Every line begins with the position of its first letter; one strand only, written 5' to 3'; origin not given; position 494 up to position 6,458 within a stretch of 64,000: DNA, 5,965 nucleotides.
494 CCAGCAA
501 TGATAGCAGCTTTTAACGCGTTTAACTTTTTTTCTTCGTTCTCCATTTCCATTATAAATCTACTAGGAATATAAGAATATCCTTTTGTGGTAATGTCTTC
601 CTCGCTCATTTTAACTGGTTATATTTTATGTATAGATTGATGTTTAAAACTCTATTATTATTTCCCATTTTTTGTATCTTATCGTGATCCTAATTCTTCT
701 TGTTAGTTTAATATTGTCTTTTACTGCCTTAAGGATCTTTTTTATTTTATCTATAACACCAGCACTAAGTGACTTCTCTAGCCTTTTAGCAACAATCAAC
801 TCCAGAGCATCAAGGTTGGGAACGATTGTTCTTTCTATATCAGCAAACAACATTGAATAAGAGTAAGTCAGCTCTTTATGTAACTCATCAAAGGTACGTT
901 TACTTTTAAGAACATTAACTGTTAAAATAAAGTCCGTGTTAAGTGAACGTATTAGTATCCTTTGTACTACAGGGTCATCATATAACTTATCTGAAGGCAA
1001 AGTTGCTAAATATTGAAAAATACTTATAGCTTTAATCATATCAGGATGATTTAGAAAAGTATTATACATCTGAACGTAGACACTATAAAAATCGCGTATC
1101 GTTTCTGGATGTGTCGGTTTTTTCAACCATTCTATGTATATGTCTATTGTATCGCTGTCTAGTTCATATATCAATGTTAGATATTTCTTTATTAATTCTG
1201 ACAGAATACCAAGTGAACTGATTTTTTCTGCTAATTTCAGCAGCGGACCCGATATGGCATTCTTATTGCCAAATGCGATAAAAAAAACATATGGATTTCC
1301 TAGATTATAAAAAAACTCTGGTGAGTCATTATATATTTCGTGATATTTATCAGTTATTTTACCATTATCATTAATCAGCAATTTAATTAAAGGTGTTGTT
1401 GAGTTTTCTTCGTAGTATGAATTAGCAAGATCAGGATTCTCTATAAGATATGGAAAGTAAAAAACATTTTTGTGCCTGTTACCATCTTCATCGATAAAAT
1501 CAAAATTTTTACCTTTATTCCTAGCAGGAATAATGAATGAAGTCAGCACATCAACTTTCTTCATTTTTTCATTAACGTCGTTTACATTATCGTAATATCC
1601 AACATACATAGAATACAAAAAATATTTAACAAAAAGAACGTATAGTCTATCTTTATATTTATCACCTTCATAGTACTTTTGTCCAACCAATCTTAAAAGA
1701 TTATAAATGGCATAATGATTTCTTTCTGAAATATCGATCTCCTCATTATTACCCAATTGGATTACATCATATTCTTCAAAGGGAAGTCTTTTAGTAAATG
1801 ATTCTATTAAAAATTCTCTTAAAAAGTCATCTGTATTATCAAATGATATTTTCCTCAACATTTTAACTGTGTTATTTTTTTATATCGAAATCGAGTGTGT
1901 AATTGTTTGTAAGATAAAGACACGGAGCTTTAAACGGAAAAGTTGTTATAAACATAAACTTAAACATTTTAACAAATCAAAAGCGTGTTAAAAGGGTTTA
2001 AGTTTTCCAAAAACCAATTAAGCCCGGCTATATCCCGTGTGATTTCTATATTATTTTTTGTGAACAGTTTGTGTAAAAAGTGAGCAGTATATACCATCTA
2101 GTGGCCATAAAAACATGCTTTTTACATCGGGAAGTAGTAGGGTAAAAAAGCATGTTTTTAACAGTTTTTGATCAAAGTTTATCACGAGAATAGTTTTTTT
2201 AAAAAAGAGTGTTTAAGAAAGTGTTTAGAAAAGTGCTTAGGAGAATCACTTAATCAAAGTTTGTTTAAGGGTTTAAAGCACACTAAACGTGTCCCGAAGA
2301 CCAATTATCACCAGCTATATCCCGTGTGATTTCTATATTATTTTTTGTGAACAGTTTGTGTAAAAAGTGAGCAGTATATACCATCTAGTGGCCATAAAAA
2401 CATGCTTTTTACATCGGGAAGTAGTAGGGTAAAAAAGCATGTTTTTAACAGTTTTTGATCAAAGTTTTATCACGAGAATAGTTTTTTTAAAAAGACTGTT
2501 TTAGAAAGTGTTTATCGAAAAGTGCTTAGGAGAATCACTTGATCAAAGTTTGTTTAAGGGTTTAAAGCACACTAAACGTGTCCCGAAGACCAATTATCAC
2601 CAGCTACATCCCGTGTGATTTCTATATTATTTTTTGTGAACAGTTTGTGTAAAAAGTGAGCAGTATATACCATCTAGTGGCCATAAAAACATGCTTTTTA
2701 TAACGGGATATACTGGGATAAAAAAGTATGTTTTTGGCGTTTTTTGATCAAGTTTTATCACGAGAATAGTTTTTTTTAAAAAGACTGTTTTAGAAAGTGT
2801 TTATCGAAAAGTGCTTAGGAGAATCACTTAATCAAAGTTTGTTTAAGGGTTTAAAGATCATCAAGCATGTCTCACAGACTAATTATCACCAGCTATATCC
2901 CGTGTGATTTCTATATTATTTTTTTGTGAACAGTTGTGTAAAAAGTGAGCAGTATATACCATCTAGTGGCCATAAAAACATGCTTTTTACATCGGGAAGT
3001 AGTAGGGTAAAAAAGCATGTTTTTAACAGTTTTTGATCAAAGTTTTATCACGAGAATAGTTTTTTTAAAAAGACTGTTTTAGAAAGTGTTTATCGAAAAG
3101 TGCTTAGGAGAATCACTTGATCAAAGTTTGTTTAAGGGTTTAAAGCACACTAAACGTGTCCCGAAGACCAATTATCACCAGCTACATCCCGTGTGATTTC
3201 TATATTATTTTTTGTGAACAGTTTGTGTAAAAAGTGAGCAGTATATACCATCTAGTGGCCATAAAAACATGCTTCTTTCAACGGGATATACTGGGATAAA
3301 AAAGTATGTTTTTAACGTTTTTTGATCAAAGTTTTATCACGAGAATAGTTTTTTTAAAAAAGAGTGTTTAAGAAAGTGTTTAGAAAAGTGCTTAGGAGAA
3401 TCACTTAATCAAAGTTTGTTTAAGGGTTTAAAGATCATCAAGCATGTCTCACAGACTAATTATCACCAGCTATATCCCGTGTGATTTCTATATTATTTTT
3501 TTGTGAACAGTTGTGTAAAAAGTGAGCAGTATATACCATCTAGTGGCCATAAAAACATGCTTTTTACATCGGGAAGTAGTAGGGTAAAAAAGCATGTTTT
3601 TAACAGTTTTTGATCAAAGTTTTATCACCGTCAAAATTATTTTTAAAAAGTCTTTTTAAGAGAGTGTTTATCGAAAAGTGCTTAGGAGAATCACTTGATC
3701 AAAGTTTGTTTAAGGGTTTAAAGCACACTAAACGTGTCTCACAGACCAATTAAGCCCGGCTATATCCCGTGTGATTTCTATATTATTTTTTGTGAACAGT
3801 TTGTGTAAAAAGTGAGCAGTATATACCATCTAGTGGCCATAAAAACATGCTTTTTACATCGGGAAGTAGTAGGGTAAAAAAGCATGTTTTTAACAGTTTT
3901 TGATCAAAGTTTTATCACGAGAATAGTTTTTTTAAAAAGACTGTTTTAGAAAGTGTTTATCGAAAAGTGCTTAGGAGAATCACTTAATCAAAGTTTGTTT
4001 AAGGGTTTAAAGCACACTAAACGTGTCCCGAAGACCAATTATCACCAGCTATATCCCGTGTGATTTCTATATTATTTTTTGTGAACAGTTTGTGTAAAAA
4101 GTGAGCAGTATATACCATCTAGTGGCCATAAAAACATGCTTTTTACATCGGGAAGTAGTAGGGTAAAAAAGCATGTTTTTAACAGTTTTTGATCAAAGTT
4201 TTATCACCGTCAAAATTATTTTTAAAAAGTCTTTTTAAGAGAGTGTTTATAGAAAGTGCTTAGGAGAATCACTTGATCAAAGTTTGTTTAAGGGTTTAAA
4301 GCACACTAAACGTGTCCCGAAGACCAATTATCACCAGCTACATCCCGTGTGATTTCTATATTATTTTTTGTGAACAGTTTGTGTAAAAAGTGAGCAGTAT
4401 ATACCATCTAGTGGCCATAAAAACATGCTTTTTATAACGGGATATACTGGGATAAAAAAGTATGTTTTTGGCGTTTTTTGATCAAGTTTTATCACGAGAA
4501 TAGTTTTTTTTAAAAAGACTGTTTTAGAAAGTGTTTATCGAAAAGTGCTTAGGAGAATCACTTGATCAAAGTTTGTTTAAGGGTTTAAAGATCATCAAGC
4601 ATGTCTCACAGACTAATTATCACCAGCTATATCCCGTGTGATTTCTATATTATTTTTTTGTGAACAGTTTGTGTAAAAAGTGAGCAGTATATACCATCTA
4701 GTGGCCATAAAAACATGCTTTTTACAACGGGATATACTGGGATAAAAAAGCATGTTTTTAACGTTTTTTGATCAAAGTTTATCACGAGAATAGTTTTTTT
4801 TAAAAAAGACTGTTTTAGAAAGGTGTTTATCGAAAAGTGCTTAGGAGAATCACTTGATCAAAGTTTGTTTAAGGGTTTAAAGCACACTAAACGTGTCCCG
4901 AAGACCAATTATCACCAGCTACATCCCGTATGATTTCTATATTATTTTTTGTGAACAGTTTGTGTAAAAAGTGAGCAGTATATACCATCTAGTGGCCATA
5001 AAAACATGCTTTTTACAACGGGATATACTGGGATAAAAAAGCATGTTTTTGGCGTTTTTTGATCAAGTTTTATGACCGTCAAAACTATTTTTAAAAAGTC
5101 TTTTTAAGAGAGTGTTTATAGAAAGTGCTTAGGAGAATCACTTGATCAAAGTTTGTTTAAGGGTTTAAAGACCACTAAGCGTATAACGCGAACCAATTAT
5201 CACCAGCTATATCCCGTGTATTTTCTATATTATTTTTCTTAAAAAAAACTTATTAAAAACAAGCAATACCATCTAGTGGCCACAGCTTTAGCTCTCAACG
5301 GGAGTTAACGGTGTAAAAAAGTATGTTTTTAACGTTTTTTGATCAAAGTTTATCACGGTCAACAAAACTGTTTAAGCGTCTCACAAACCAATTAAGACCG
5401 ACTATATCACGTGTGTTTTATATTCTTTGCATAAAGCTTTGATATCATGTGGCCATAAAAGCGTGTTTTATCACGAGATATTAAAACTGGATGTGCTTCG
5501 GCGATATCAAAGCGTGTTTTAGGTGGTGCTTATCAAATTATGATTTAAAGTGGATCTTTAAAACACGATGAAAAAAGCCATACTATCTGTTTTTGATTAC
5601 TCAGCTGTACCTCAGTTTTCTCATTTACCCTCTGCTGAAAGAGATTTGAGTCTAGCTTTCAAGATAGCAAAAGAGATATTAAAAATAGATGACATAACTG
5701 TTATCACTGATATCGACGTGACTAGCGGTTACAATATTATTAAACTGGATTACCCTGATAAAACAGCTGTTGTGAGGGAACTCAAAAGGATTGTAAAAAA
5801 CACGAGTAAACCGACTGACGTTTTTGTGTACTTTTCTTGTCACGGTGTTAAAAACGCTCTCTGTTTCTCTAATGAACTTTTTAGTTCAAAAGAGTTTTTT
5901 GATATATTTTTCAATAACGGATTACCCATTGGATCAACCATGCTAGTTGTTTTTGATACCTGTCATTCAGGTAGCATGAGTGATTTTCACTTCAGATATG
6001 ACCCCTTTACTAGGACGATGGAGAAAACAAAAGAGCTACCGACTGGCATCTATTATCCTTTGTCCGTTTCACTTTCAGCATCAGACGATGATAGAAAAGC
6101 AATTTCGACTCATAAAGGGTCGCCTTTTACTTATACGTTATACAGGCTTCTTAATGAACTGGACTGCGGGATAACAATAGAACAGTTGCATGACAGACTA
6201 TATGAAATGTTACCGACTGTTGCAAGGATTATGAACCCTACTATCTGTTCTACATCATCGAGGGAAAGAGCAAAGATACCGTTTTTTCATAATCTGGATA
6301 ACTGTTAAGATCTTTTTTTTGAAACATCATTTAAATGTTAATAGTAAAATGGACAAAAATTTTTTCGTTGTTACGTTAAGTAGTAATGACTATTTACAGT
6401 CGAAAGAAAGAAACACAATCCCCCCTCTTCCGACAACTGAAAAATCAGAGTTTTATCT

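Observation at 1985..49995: Three large non-coding tandem arrays of one ~290-bp repeat family partition the window; array 1 is inverted relative to arrays 2 and 3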

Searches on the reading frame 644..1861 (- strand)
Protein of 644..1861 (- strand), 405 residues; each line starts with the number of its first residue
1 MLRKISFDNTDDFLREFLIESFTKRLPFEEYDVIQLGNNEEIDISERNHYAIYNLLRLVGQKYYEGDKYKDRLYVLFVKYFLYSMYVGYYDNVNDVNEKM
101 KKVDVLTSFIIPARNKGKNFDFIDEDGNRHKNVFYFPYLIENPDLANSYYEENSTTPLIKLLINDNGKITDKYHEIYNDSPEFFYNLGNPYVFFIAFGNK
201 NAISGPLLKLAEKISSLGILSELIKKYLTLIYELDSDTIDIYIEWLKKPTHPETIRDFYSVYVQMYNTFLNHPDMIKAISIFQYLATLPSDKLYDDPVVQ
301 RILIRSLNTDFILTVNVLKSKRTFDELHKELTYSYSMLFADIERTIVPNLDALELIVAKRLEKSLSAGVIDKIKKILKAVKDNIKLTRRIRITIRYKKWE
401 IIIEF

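Call 5: search_protein_families(library=pfam, proteins=[window:644-1861:-], max_evalue=0.001)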
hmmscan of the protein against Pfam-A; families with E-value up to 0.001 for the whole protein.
window:644-1861:- (405 aa): 0 families

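Call 10: find_encoding_contigs(protein=window:644-1861:-, flank=10000, max_places=4)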
Protein window:644-1861:- (405 aa): no gene with exactly this product is on record in the collection.

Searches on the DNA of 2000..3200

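Call 73: search_rna_families(source=window, start=2000, end=3200, threshold=evalue, max_evalue=1)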
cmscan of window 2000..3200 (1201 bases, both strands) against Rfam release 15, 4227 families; matches with E-value up to 1: 2.
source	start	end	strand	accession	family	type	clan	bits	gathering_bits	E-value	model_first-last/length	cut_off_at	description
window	2680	2740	+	RF00103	mir-1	Gene; miRNA;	-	24.8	45.6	0.019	1-79/79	no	mir-1 microRNA precursor family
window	2680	2740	-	RF00103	mir-1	Gene; miRNA;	-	23.6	45.6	0.041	1-79/79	no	mir-1 microRNA precursor family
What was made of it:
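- A weak mir-1-like hit was found (24.8 bits, E = 0.019) (call 73).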

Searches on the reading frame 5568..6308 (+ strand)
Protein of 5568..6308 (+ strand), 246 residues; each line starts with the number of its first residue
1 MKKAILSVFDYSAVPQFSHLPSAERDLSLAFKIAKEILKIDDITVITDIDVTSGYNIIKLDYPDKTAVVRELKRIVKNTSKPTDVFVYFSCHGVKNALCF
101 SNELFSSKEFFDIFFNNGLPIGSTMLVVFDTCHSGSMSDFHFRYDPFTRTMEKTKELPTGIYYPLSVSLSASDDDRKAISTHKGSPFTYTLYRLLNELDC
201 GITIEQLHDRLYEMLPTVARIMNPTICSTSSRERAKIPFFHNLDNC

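Call 5: search_protein_families(library=pfam, proteins=[window:5568-6308:+], max_evalue=0.001)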
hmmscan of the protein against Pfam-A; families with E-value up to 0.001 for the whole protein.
window:5568-6308:+ (246 aa): 2 families
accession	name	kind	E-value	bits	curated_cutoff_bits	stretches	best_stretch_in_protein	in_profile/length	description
PF00656.27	Peptidase_C14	-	8.7e-13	48.9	21.4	1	53-230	36-227/233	Caspase domain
PF01650.23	Peptidase_C13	-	3.1e-05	24.1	22.8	1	64-139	92-167/258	Peptidase C13 family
